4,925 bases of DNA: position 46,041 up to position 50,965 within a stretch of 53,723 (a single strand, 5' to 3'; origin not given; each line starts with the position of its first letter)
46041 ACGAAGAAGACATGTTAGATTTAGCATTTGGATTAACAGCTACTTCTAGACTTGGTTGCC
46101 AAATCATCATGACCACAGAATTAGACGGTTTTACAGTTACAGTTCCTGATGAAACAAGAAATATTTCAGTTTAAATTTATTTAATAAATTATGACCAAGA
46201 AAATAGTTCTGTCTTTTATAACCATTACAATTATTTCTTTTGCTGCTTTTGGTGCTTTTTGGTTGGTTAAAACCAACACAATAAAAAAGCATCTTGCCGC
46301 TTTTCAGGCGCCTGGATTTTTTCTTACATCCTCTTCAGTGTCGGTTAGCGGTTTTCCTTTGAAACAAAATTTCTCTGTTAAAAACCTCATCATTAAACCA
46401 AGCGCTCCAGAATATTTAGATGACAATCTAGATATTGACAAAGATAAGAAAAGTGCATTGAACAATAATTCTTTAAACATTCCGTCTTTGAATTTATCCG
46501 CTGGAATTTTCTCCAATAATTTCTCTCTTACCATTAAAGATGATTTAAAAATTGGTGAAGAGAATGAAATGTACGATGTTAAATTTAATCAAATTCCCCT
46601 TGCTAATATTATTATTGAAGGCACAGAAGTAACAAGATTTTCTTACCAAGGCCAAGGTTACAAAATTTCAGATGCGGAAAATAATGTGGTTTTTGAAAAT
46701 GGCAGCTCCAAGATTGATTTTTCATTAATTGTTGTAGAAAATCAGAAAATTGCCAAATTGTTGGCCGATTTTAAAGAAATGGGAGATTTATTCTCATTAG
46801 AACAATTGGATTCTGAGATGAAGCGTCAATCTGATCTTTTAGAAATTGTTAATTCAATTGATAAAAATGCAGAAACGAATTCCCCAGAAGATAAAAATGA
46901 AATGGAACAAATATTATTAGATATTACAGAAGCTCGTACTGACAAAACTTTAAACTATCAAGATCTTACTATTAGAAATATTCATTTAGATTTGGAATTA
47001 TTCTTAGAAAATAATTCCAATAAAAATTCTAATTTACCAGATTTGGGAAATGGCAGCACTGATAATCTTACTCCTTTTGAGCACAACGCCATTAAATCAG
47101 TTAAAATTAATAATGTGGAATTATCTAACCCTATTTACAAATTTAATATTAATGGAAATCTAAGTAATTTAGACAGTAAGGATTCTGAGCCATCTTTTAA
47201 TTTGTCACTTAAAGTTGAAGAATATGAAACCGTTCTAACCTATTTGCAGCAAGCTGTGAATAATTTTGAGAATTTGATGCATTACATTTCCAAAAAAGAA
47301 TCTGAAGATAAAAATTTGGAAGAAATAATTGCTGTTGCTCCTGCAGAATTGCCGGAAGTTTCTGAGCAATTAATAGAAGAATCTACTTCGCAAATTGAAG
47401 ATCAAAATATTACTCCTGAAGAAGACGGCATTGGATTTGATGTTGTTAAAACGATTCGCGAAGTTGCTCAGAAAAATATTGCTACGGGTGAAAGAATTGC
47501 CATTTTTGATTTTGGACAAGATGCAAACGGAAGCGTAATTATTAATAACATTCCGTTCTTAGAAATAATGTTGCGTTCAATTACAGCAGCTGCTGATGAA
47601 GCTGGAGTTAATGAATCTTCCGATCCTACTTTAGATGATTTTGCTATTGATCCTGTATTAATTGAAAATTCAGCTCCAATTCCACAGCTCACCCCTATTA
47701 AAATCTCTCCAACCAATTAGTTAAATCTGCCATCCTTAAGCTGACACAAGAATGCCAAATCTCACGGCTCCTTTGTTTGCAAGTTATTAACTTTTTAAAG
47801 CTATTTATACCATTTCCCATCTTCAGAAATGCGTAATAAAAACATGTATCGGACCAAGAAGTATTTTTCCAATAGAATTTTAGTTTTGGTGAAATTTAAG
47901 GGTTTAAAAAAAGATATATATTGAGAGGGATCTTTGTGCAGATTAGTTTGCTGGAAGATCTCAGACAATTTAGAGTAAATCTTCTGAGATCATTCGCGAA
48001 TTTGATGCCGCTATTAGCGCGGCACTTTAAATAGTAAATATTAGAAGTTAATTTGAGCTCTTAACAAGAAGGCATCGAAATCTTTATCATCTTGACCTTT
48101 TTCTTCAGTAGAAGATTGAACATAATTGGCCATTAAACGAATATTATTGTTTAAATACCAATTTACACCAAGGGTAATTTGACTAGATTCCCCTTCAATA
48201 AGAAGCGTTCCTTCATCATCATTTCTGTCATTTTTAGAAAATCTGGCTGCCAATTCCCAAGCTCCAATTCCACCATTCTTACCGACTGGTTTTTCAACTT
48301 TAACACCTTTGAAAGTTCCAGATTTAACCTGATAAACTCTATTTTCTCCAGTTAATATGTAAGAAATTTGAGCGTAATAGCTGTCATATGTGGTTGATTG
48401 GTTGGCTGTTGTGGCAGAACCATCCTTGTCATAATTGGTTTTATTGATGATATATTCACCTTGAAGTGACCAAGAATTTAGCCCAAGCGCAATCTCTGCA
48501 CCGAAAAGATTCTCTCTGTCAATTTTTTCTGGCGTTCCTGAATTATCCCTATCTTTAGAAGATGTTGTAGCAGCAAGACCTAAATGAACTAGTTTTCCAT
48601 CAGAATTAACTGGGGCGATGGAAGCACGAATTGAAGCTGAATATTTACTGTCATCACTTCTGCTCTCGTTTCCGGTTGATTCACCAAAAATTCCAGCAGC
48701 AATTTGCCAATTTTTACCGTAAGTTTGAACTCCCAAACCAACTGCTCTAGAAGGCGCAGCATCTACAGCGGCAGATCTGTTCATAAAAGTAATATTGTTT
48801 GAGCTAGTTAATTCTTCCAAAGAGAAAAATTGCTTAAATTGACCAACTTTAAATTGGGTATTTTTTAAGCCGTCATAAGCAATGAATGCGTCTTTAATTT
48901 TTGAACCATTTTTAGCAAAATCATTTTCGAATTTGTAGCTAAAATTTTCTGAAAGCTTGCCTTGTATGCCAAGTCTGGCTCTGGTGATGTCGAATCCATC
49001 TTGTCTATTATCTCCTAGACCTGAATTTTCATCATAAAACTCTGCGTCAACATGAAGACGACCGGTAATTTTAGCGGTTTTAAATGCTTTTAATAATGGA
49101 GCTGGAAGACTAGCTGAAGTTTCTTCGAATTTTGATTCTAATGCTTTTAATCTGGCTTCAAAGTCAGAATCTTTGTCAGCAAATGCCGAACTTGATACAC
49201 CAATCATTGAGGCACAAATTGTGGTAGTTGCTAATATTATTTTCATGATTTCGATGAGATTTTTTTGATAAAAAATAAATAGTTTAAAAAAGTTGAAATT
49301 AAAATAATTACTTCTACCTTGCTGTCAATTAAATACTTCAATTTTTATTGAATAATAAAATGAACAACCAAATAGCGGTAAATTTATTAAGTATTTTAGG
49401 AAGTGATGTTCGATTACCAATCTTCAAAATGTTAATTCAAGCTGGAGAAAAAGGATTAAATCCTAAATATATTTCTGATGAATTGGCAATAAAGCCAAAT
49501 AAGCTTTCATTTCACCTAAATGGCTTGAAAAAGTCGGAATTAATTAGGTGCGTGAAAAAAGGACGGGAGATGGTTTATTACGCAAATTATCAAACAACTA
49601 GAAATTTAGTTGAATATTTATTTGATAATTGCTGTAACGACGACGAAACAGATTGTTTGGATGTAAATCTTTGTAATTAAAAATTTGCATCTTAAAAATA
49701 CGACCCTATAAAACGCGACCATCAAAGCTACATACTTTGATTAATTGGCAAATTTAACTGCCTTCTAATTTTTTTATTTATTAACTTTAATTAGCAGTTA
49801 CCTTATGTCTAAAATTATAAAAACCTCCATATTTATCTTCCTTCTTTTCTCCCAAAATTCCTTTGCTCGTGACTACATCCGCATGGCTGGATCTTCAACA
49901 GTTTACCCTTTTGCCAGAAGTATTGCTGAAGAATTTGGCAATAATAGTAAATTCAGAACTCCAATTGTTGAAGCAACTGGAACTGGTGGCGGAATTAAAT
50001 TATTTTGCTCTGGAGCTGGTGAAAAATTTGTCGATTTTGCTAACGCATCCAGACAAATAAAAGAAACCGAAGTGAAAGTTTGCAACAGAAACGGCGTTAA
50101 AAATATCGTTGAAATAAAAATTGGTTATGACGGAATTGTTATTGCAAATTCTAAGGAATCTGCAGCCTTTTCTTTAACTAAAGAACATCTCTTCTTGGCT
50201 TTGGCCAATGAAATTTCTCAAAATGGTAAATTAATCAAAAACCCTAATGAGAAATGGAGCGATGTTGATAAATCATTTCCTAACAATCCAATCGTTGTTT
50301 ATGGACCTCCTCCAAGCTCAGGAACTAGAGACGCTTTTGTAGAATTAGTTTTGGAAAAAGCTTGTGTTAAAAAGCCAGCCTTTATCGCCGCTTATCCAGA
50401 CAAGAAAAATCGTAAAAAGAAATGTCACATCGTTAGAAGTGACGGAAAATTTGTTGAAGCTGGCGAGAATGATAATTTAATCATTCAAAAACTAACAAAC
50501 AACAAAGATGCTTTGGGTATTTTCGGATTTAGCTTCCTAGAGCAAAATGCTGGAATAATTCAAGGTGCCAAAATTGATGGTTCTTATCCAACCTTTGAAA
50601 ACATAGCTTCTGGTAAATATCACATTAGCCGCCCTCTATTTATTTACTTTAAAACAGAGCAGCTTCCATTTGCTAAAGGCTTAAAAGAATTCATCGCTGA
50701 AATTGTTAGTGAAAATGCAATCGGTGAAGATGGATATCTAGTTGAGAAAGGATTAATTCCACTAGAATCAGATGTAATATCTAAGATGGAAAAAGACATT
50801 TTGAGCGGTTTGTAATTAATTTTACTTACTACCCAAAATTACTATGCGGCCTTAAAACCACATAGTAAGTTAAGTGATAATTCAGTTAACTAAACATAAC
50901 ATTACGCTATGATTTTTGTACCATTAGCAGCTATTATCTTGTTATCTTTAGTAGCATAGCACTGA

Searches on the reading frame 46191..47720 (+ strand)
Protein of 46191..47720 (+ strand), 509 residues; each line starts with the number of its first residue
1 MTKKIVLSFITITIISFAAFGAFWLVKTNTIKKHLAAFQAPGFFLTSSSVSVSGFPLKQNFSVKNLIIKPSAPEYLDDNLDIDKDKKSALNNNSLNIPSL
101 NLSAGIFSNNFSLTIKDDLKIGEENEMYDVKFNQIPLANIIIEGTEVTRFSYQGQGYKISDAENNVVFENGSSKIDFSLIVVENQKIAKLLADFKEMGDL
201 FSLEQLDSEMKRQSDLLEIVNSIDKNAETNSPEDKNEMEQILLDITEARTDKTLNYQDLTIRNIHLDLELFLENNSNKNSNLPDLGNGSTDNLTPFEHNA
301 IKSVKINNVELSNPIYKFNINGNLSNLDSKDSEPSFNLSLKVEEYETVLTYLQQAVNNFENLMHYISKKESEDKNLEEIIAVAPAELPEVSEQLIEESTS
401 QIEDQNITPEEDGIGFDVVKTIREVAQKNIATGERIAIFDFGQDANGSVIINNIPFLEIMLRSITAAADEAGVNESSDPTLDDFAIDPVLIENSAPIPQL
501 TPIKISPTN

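Call 7: search_protein_families(library=pfam, proteins=[window:46191-47720:+], max_evalue=0.001)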
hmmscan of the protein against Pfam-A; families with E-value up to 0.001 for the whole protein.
window:46191-47720:+ (509 aa): 0 families

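Call 80: search_protein_families(library=pfam, proteins=[window:46191-47720:+], max_evalue=0.1)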
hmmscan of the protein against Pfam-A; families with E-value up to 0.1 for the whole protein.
window:46191-47720:+ (509 aa): 1 family
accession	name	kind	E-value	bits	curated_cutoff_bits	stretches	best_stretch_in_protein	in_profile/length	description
PF04890.18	DUF648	-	0.0037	17.5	29.7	1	324-428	171-279/287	Family of unknown function (DUF648)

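Call 83: search_protein_families(library=ncbifam, proteins=[window:46191-47720:+], max_evalue=0.001)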
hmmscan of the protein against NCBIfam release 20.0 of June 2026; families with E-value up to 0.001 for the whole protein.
window:46191-47720:+ (509 aa): 0 families

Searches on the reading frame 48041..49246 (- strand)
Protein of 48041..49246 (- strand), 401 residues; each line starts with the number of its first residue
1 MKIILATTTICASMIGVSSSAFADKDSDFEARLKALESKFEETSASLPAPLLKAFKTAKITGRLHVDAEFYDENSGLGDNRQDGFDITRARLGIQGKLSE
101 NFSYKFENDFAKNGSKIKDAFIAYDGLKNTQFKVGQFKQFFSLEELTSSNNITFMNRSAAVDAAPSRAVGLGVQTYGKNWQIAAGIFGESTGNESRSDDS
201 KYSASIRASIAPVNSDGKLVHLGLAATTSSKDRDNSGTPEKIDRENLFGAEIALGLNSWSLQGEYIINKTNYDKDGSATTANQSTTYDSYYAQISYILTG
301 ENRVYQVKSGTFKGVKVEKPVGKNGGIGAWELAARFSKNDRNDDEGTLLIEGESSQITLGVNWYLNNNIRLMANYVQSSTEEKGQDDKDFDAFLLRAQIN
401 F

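Call 24: search_protein_families(library=pfam, proteins=[window:48041-49246:-], max_evalue=0.01)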
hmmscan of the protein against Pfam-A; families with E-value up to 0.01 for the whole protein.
window:48041-49246:- (401 aa): 1 family
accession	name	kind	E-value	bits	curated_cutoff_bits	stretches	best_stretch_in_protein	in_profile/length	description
PF07396.17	Porin_O_P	-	5.4e-68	230.4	20.9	1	59-401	2-370/370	Phosphate-selective porin O and P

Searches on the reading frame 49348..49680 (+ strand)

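Call 80: search_protein_families(library=pfam, proteins=[window:49348-49680:+], max_evalue=0.1)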
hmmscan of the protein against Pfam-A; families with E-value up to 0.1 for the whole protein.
window:49348-49680:+ (110 aa): 8 families
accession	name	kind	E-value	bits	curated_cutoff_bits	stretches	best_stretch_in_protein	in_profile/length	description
PF12840.13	HTH_20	-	1.7e-08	34.7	27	1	17-69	1-51/51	Helix-turn-helix domain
PF13601.12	HTH_34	-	0.0029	18.2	27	1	21-77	1-55/80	Winged helix DNA-binding domain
PF17007.11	HTH_micro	-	0.01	15.2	27.3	1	24-83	95-154/454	HTH-like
PF14394.12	DUF4423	-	0.017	15.4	30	1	9-85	10-85/165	Domain of unknown function (DUF4423)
PF01022.26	HTH_5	-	0.032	14.5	22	1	22-66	4-45/47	Bacterial regulatory protein, arsR family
PF00196.25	GerE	-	0.071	13.2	23.5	0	34-58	15-39/57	Bacterial regulatory proteins, luxR family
PF08100.18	Dimerisation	-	0.076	13.3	25.6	1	16-79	21-83/93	O-methyltransferase dimerisation domain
PF21984.2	DnaD_N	-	0.099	13.3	27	0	27-95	26-94/101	DnaD N-terminal domain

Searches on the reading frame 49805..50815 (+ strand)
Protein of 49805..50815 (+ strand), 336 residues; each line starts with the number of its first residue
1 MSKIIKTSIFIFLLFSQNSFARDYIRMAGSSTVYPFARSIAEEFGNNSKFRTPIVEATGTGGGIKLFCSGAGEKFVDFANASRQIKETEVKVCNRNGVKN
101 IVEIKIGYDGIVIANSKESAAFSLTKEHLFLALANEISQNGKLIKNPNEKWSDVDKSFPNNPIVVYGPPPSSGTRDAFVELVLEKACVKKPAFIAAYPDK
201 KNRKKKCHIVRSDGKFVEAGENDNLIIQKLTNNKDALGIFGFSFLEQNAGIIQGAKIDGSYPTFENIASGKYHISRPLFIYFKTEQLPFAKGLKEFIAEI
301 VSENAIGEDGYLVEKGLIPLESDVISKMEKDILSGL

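Call 24: search_protein_families(library=pfam, proteins=[window:49805-50815:+], max_evalue=0.01)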
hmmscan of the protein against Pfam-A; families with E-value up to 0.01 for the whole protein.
window:49805-50815:+ (336 aa): 1 family
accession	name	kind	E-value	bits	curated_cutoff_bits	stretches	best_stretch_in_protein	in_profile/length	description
PF12849.12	PBP_like_2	-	1.5e-49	169.6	27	1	19-303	6-266/267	PBP superfamily domain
